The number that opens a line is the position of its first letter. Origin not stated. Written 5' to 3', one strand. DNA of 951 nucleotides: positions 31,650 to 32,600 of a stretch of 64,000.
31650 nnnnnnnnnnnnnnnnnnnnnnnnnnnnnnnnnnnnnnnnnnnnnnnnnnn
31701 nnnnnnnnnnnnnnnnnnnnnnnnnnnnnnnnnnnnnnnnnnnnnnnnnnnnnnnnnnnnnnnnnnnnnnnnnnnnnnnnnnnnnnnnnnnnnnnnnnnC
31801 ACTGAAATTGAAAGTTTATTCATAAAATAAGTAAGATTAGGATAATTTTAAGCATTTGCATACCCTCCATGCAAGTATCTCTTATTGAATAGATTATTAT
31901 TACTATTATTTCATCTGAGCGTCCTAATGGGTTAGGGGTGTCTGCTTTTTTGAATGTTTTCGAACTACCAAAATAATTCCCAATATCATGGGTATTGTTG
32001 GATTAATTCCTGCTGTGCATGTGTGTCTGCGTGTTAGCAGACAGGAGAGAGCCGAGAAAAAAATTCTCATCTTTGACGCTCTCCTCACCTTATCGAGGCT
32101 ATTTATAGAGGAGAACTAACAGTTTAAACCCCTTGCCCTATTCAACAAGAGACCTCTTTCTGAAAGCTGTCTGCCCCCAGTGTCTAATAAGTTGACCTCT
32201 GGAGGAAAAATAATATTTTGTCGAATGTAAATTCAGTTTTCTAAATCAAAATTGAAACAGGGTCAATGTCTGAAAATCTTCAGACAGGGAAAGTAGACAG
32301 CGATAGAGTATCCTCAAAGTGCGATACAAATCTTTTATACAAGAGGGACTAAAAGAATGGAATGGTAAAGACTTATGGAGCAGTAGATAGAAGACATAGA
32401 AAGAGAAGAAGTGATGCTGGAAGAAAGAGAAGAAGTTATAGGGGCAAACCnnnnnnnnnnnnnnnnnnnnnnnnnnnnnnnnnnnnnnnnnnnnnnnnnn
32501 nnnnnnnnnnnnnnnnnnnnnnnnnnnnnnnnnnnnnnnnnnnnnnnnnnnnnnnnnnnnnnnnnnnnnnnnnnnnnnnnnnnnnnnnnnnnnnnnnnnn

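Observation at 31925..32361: Conserved ~430-bp non-coding region with eight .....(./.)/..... iterons, a hairpin and a TATA-like box (second copy 39275-39731)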

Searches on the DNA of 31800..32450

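Call 75: search_rna_families(source=window, start=31800, end=32450, threshold=evalue, max_evalue=1)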
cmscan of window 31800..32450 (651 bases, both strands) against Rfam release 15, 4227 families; matches with E-value up to 1: 0.
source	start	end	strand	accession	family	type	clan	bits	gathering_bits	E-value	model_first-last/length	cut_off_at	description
